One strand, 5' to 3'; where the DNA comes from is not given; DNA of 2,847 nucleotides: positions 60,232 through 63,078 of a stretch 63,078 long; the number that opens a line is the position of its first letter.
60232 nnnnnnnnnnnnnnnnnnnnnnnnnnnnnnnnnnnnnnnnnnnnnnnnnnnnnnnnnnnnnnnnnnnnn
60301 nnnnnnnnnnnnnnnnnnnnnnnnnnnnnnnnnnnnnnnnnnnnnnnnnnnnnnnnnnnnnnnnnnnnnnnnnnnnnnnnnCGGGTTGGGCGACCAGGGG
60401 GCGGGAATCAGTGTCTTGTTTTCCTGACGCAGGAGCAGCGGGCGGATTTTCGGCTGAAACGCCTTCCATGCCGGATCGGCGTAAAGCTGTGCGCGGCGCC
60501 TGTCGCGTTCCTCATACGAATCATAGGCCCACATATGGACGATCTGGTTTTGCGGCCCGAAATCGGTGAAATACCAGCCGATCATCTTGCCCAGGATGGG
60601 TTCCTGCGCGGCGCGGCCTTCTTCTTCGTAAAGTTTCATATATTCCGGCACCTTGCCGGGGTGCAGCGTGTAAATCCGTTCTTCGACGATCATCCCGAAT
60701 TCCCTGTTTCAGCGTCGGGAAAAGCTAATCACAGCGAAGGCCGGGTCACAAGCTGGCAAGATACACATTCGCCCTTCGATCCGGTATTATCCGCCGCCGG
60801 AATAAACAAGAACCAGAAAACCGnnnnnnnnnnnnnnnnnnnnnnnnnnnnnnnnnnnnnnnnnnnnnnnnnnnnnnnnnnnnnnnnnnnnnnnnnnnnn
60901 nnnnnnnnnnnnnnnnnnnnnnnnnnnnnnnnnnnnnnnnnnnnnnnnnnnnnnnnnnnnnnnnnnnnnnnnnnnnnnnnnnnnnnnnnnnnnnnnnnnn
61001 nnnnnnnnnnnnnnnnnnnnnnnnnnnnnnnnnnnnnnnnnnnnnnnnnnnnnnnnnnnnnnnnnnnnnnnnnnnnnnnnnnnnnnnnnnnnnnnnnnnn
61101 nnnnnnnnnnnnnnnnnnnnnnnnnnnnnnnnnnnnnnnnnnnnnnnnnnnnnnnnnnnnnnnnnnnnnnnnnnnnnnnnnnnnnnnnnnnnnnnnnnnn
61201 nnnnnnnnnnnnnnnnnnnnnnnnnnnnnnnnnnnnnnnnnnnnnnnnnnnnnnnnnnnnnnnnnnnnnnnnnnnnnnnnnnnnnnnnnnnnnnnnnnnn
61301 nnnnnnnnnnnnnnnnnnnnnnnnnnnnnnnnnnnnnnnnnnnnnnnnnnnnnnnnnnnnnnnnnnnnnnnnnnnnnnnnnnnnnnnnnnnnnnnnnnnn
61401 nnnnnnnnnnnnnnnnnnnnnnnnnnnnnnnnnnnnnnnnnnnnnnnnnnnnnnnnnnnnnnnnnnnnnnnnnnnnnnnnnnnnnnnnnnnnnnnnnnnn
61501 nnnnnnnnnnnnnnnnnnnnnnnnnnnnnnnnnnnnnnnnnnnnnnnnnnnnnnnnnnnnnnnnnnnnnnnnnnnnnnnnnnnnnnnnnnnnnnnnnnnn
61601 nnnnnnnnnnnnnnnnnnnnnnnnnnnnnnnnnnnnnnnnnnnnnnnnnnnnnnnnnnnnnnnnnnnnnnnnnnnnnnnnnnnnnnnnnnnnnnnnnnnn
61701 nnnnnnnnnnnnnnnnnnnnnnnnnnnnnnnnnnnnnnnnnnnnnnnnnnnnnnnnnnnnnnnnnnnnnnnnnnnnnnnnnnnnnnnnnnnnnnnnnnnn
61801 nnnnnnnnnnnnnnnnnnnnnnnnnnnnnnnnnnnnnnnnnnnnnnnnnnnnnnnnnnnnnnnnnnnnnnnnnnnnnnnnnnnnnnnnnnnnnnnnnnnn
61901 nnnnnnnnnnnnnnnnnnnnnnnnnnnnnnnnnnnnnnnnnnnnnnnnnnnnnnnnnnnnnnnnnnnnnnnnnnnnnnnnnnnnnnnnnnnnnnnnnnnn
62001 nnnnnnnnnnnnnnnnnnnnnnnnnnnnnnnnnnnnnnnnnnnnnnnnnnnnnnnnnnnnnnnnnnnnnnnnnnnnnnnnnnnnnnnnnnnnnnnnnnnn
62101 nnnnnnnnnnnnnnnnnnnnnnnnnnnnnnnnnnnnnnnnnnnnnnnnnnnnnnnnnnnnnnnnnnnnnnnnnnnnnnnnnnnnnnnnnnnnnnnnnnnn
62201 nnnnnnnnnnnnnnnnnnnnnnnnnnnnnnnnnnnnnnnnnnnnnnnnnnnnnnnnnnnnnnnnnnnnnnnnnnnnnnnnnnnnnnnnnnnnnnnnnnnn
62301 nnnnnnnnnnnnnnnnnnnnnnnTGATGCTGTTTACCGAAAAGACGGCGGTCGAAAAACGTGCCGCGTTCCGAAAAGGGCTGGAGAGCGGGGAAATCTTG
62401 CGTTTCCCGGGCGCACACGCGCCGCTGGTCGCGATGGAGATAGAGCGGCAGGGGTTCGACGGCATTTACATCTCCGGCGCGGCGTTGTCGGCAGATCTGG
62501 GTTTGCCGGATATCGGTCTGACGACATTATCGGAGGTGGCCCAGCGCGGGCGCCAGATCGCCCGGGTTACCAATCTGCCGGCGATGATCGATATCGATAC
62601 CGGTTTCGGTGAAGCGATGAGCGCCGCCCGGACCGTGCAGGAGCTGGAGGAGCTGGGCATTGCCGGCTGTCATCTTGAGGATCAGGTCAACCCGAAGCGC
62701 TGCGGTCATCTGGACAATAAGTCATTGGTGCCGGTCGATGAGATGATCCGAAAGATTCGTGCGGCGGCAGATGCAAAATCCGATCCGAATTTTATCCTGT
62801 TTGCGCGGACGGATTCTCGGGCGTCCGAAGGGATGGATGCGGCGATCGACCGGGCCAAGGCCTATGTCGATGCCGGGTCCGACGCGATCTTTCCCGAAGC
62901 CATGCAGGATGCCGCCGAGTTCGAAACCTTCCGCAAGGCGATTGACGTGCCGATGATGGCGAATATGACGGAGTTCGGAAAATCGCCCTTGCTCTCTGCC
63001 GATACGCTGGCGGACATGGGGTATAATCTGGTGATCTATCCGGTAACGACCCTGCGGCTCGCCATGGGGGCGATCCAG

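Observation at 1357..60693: Non-mobile 'decarboxylase island': at least six mechanistically distinct decarboxylase-capable families are co-amplified in about 60 kb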

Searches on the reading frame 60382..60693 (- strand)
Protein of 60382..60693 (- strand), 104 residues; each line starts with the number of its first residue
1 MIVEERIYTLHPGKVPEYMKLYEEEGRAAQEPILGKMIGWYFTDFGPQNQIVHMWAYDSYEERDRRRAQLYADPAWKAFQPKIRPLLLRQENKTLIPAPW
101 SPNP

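Call 11: search_protein_families(library=pfam, proteins=[window:60382-60693:-], max_evalue=0.1)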
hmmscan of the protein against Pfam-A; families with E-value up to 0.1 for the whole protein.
window:60382-60693:- (104 aa): 1 family
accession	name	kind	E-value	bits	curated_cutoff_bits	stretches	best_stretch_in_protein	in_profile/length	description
PF07978.19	NIPSNAP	-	1e-29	103.2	22.3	1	3-102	1-102/102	NIPSNAP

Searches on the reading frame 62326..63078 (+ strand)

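Call 11: search_protein_families(library=pfam, proteins=[window:62326-63078:+], max_evalue=0.1)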
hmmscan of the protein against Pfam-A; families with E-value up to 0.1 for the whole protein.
window:62326-63078:+ (251 aa): 2 families
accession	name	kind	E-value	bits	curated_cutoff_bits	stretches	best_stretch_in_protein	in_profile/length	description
PF13714.12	PEP_mutase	-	7.8e-49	166.8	31.5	1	15-250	1-232/240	Phosphoenolpyruvate phosphomutase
PF00463.27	ICL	-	9.7e-14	51.2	26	1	78-184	143-253/526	Isocitrate lyase family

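Call 18: search_protein_families(library=ncbifam, proteins=[window:62326-63078:+], max_evalue=0.00001)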
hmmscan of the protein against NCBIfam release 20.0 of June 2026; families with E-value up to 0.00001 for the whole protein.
window:62326-63078:+ (251 aa): 8 families
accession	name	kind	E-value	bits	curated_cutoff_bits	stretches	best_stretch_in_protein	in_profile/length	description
TIGR02317.1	prpB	equivalog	2.1e-112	375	354.4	1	12-250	2-240/285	methylisocitrate lyase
NF008455.0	PRK11320.1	equivalog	1e-82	277.7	353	1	12-246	8-243/295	methylisocitrate lyase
TIGR02319.1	CPEP_Pphonmut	equivalog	4.8e-68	229.5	420.05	1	8-243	1-237/294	carboxyvinyl-carboxyphosphonate phosphorylmutase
TIGR02320.1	PEP_mutase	equivalog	5.2e-42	143.8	319.55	1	16-251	2-251/284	phosphoenolpyruvate mutase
TIGR02321.1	Pphn_pyruv_hyd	equivalog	1e-32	113.4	374.4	1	11-250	3-246/290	phosphonopyruvate hydrolase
NF011645.0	PRK15063.1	equivalog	8.3e-17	61.1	562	1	83-177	147-244/430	isocitrate lyase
TIGR01346.1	isocit_lyase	equivalog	2.2e-16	59.4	275.9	1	84-183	151-253/527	isocitrate lyase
NF005074.0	PRK06498.1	equivalog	1.2e-09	37.4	446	1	84-167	179-266/531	isocitrate lyase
